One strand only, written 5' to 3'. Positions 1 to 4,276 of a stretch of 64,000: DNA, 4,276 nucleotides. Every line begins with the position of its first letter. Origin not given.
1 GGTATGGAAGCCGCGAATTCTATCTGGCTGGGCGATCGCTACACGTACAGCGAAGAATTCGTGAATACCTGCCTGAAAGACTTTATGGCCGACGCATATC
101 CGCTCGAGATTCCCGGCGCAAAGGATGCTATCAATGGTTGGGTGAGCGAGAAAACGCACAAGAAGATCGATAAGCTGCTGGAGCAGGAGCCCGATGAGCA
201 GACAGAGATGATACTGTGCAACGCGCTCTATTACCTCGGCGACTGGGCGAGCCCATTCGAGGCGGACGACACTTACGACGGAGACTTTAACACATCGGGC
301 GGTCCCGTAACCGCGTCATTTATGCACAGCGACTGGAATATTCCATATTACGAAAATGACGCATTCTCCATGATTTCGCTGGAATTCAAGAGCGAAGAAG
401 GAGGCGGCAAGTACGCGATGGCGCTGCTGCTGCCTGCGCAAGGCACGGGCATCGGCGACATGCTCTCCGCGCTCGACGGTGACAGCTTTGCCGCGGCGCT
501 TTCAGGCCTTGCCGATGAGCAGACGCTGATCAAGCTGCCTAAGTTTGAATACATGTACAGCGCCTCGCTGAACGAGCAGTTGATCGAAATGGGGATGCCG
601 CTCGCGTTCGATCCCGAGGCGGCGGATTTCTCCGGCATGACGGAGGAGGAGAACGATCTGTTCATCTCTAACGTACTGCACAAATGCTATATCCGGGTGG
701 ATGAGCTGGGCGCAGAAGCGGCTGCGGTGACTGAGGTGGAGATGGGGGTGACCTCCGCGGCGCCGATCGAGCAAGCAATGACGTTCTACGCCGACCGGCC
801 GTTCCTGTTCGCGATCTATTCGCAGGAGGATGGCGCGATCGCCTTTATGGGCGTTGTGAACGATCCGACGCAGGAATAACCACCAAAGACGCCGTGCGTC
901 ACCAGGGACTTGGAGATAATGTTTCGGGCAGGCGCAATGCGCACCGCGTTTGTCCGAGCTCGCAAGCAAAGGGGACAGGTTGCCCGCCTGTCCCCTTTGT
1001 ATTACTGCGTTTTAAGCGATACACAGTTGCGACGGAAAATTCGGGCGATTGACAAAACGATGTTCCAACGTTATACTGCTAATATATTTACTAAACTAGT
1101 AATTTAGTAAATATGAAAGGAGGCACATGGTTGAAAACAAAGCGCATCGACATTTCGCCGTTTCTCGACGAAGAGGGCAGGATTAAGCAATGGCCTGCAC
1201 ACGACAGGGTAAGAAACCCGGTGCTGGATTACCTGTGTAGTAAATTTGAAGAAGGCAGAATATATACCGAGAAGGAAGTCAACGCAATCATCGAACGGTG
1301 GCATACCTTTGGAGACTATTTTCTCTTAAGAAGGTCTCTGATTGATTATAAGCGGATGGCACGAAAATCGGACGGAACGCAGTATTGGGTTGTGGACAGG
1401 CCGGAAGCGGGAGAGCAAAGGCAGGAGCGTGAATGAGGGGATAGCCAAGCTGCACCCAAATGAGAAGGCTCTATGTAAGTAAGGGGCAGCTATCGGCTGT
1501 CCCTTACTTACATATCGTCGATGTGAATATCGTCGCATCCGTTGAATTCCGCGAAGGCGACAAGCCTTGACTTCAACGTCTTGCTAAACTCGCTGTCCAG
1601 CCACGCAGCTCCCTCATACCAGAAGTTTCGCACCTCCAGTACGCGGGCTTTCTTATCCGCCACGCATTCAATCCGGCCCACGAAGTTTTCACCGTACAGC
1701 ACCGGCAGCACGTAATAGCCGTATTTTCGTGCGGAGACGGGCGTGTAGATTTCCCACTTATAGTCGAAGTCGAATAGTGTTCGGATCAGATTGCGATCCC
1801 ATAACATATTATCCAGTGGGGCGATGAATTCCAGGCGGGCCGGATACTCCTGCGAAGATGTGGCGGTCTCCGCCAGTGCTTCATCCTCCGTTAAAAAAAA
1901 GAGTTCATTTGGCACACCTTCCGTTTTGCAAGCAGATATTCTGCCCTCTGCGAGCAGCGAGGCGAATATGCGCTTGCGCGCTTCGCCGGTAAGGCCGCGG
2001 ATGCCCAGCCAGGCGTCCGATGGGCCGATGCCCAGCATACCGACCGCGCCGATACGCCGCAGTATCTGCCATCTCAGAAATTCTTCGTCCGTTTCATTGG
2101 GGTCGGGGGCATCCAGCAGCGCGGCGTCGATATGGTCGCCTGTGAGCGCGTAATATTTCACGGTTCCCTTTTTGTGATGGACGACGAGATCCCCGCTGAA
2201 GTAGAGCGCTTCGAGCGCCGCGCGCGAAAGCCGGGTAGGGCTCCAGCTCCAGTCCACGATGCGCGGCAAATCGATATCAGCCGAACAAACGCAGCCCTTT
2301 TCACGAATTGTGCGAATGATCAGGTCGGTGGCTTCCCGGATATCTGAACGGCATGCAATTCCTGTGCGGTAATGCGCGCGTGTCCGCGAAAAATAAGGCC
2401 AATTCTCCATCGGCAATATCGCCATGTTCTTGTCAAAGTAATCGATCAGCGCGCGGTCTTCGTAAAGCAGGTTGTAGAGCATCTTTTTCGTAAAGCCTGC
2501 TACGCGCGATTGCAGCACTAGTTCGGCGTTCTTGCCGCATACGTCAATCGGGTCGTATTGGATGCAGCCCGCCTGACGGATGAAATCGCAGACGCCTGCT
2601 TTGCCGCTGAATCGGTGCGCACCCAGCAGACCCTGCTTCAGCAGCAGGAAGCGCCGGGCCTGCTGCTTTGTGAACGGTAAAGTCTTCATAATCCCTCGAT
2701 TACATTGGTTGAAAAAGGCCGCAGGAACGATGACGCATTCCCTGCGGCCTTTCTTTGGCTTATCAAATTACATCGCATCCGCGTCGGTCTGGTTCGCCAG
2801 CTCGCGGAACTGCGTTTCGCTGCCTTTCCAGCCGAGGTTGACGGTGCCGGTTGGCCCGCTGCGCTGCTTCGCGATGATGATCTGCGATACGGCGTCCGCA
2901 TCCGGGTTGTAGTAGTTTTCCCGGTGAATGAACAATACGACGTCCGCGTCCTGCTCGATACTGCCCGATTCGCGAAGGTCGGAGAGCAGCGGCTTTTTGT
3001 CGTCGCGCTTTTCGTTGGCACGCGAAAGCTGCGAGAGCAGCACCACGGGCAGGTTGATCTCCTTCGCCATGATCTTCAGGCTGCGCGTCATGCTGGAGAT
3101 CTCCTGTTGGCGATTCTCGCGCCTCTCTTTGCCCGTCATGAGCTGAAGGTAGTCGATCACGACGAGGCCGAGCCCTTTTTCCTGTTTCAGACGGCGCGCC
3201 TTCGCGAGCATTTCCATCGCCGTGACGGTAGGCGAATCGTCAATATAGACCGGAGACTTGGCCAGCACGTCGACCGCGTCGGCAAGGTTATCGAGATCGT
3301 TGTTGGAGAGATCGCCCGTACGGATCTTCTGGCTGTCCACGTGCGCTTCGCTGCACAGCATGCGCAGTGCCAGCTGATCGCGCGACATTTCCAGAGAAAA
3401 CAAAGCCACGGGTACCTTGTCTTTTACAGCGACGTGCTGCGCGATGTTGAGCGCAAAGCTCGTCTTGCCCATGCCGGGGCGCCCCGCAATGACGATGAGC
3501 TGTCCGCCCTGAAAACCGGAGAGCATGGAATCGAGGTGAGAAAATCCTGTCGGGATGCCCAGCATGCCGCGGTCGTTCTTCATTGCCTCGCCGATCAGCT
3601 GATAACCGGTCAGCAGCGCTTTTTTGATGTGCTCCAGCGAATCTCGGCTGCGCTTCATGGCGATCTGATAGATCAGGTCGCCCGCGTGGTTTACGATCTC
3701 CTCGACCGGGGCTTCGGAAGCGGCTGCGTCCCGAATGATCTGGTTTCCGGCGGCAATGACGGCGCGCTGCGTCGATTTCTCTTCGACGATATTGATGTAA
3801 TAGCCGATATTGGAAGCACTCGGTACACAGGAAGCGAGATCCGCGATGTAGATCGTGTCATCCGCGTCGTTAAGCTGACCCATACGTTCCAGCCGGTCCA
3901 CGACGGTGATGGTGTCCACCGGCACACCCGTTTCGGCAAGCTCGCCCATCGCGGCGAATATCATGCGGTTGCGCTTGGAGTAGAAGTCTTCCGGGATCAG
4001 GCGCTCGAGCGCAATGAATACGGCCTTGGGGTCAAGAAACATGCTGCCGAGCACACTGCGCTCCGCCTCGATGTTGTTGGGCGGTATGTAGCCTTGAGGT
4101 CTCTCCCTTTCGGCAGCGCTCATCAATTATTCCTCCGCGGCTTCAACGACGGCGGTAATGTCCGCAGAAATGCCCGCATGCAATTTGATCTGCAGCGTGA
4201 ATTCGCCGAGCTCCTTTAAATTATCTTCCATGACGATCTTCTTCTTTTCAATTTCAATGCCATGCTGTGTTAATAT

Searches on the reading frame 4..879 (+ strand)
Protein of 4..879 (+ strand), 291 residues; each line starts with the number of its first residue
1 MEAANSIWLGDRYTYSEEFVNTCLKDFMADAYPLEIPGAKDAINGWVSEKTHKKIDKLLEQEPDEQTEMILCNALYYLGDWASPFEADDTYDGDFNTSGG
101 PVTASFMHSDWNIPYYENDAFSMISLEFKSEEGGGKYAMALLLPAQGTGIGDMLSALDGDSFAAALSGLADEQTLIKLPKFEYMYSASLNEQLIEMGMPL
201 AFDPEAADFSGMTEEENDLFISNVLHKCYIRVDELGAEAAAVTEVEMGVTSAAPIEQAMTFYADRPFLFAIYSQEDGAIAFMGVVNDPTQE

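Call 50: search_protein_families(library=pfam, proteins=[window:4-879:+])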
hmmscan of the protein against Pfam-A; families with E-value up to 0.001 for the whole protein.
window:4-879:+ (291 aa): 1 family
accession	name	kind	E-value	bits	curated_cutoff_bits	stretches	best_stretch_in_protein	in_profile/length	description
PF00079.25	Serpin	-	1.5e-67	228.8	27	1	2-288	84-370/370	Serpin (serine protease inhibitor)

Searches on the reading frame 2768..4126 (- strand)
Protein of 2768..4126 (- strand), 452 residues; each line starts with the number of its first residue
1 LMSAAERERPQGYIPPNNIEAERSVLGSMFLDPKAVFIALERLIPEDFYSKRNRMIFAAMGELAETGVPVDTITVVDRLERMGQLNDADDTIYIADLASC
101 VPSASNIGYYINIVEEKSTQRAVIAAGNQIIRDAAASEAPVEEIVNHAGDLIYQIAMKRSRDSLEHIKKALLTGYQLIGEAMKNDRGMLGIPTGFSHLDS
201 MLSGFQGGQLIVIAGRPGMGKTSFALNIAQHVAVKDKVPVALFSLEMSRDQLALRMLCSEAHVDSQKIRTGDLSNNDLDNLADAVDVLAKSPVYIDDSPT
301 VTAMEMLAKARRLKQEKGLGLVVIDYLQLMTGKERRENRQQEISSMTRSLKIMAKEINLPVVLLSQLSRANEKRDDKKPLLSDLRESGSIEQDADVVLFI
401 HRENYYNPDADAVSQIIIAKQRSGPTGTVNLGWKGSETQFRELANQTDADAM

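Call 50: search_protein_families(library=pfam, proteins=[window:2768-4126:-])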
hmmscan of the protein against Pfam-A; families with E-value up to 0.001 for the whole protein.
window:2768-4126:- (452 aa): 6 families
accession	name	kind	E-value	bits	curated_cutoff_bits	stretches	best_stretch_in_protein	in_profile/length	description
PF03796.21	DnaB_C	-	6.7e-109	363.6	27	1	190-441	1-254/255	DnaB-like helicase C terminal domain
PF00772.26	DnaB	-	1.7e-29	102.3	23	1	15-116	2-103/103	DnaB-like helicase N terminal domain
PF13481.12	AAA_25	-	1.1e-17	64.8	27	1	195-370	19-193/195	AAA domain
PF06745.19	ATPase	-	3e-08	33.8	26.6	1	191-369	1-166/231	KaiC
PF13401.12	AAA_22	-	4e-06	27.6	27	1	207-324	4-121/130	AAA domain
PF07088.17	GvpD_P-loop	-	0.00072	19.9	24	0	207-287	9-84/189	GvpD gas vesicle protein, P-loop domain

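Call 52: find_homologous_proteins(query=window:2768-4126:-, max_evalue=1e-80)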
Query window:2768-4126:- (452 aa): 7724 proteins with E <= 1e-80 among 8000 candidates; the best 120 are listed.
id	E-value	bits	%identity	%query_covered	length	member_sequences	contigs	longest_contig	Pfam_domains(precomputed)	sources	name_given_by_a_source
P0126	1.7e-289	978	100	100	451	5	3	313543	PF06745.20,PF03796.22,PF00772.27,PF13401.13,PF13481.13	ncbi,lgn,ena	-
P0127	1.1e-245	834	84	100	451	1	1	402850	PF06745.20,PF03796.22,PF00772.27,PF13481.13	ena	-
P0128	6.6e-244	828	82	100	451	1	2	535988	PF06745.20,PF03796.22,PF00772.27,PF13481.13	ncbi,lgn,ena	-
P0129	1.9e-242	823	82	99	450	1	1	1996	PF06745.20,PF03796.22,PF00772.27,PF13481.13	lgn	-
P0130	3.4e-241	819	82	99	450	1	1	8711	PF06745.20,PF03796.22,PF00772.27,PF13481.13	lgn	-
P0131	1.2e-238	810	81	99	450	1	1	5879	PF06745.20,PF03796.22,PF00772.27,PF13481.13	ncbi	-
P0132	2.1e-234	796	80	100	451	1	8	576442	PF06745.20,PF03796.22,PF00772.27,PF13401.13,PF13481.13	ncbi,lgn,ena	-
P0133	1.6e-230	784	80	98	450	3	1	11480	PF06745.20,PF03796.22,PF00772.27,PF13481.13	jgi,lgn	jgi:replicative DNA helicase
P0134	1.2e-227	774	76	100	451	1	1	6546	PF06745.20,PF03796.22,PF00772.27,PF13481.13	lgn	-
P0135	3.1e-223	760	76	100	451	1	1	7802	PF06745.20,PF03796.22,PF00772.27,PF13481.13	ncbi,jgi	jgi:replicative DNA helicase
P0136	1.4e-212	725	74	97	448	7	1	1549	PF06745.20,PF03796.22,PF00772.27,PF13481.13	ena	-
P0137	6.2e-212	722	75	96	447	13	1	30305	PF06745.20,PF03796.22,PF00772.27,PF13401.13,PF13481.13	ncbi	-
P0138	2.3e-208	711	74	97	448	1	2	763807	PF06745.20,PF03796.22,PF00772.27,PF13481.13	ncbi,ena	-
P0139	3.3e-208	710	74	97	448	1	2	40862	PF06745.20,PF03796.22,PF00772.27,PF13481.13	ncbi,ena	-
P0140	9.5e-208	709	72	98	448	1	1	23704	PF06745.20,PF03796.22,PF00772.27,PF13481.13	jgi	-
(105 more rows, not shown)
